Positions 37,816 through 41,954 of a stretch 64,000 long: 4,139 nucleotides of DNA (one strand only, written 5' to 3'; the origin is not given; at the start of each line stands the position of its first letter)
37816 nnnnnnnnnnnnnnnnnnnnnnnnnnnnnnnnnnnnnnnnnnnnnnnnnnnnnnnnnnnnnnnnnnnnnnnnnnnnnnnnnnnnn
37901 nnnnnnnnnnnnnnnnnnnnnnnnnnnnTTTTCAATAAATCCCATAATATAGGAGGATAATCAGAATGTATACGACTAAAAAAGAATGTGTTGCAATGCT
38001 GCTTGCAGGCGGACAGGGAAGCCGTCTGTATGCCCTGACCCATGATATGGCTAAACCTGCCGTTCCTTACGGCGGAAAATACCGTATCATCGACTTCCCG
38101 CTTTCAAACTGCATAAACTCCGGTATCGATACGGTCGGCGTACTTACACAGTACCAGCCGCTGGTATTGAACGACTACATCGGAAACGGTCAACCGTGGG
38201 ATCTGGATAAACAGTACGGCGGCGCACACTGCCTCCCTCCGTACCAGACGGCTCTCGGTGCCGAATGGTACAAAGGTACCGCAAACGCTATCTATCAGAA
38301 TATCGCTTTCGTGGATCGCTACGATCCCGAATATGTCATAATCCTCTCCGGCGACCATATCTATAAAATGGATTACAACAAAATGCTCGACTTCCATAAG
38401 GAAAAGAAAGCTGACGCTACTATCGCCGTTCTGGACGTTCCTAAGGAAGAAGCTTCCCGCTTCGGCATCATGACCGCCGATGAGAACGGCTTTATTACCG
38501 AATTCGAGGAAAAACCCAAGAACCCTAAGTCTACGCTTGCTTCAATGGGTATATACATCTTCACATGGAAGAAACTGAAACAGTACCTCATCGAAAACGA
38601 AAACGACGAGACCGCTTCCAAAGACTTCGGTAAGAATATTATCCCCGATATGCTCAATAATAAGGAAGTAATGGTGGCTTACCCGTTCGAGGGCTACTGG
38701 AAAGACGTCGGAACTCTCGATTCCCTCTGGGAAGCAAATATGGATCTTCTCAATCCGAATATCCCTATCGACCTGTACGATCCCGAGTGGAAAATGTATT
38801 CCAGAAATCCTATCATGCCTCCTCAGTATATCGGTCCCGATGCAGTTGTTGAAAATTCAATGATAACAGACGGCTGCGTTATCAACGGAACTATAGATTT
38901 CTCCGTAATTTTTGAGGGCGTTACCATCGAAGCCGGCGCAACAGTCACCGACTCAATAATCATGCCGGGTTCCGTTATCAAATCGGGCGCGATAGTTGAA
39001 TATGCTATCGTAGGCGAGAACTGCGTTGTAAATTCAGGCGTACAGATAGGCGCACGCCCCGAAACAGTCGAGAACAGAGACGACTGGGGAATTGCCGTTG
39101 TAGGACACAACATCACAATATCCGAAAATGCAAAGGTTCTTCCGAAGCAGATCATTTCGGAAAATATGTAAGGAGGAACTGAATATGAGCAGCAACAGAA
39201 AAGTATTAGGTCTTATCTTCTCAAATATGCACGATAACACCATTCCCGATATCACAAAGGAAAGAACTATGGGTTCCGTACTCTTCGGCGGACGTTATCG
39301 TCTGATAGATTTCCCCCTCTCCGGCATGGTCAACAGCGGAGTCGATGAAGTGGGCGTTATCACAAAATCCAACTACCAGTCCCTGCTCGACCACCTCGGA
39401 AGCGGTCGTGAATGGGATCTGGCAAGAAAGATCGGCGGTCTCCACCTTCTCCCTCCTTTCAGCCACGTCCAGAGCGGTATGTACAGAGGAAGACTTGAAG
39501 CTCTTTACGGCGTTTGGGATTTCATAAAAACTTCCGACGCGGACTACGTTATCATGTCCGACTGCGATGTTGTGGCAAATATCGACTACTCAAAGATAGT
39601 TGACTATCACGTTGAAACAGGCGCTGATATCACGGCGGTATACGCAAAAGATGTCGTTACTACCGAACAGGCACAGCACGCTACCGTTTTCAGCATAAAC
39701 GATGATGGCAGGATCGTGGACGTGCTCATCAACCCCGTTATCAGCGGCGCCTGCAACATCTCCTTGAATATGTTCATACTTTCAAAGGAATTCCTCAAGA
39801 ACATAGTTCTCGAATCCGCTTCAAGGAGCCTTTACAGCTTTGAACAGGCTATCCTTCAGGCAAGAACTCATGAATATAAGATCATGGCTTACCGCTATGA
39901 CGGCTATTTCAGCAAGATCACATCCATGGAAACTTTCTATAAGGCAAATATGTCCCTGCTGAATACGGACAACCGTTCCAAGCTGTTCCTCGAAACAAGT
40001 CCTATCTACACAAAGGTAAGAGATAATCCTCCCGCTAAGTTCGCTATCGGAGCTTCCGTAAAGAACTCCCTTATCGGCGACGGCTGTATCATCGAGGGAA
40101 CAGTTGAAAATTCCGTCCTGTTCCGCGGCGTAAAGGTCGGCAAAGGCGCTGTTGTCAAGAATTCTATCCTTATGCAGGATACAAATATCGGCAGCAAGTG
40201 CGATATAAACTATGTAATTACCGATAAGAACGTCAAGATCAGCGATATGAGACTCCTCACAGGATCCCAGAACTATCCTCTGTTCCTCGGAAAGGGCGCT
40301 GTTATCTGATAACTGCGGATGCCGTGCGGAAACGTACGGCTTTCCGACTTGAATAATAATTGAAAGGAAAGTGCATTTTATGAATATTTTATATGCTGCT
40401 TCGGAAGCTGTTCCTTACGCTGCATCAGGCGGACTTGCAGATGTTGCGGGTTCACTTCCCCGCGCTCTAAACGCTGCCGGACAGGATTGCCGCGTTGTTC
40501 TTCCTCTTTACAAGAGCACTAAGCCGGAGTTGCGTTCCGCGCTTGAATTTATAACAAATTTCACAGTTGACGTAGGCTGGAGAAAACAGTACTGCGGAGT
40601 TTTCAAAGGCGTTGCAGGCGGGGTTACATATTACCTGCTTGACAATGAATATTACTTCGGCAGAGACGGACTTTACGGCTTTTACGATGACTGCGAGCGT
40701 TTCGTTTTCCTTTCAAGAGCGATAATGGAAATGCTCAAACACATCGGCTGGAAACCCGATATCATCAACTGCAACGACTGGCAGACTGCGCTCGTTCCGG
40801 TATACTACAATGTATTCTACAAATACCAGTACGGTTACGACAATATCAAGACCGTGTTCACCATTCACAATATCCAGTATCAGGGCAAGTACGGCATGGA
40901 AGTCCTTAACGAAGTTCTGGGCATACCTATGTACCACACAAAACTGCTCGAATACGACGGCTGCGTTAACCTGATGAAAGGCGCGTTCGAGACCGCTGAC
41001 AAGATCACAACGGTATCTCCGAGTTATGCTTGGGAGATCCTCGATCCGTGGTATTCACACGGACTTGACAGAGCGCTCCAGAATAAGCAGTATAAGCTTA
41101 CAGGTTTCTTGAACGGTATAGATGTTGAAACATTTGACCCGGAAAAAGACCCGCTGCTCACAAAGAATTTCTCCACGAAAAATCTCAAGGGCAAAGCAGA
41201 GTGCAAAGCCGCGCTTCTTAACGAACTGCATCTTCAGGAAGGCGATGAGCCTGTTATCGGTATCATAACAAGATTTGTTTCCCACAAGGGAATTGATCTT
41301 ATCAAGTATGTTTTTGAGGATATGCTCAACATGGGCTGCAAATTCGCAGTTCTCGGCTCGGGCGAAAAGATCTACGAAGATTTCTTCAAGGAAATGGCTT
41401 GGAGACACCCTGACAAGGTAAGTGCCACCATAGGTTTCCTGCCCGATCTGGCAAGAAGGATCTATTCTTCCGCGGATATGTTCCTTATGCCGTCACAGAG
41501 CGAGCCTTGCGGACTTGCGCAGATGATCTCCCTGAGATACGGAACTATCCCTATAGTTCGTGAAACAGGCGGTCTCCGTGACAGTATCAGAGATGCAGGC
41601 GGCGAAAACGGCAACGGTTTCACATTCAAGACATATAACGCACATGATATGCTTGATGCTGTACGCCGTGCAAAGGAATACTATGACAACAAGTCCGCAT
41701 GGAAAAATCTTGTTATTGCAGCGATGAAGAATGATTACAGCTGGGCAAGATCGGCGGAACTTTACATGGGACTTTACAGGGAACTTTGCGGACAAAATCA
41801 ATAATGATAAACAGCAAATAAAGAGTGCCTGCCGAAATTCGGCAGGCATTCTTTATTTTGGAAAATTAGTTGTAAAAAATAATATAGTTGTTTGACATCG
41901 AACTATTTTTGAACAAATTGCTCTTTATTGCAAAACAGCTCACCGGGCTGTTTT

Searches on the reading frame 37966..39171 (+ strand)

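Call 87: search_protein_families(library=pfam, proteins=[window:37966-39171:+], max_evalue=0.00001)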
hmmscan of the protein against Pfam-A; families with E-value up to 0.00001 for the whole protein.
window:37966-39171:+ (401 aa): 3 families
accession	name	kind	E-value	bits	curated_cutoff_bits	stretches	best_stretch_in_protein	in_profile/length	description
PF00483.29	NTP_transferase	-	7.6e-70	235.7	21.2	1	10-262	2-243/245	Nucleotidyl transferase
PF24894.1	Hexapep_GlmU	-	5e-15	55.9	23.3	1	294-367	15-89/104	GlmU-like, C-terminal hexapeptide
PF25084.1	LbH_EIF2B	-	3e-10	40.5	54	1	288-361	29-105/105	EIF2B subunit epsilon LbH domain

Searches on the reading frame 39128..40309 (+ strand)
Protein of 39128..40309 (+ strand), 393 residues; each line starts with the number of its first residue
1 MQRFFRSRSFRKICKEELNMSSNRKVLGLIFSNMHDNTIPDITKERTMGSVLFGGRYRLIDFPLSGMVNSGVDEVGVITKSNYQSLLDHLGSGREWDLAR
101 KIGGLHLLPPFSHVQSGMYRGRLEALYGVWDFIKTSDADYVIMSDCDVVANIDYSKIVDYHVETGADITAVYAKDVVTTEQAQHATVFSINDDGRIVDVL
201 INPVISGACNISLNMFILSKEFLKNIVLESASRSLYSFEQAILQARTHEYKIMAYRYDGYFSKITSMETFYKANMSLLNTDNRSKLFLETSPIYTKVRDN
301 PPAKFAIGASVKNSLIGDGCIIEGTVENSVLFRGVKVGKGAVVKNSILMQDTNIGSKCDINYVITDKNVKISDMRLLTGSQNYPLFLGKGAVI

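Call 87: search_protein_families(library=pfam, proteins=[window:39128-40309:+], max_evalue=0.00001)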
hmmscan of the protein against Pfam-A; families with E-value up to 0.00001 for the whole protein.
window:39128-40309:+ (393 aa): 4 families
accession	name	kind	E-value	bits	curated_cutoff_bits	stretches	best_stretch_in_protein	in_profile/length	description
PF24894.1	Hexapep_GlmU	-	8e-17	61.7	23.3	1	301-373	1-79/104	GlmU-like, C-terminal hexapeptide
PF00483.29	NTP_transferase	-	2.6e-12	47.3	21.2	1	42-277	16-242/245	Nucleotidyl transferase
PF25084.1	LbH_EIF2B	-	1.1e-08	35.5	54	1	309-372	34-100/105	EIF2B subunit epsilon LbH domain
PF25247.1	LbH_GLGC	-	5.2e-07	30.1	27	0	301-349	4-52/135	GLGC left-handed parallel beta-helix domain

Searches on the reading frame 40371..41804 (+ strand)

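Call 88: search_protein_families(library=pfam, proteins=[window:40371-41804:+], max_evalue=0.00001)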
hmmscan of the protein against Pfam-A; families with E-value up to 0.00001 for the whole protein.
window:40371-41804:+ (477 aa): 3 families
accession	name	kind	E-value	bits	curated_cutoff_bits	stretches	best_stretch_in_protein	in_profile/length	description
PF08323.17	Glyco_transf_5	-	9.4e-82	274.7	22.7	1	5-237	1-238/239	Starch synthase catalytic domain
PF00534.26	Glycos_transf_1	-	4.9e-16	59.2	26.4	1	290-438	12-159/172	Glycosyl transferases group 1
PF13692.12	Glyco_trans_1_4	-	1.8e-11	44.9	27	1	293-433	1-138/142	Glycosyl transferases group 1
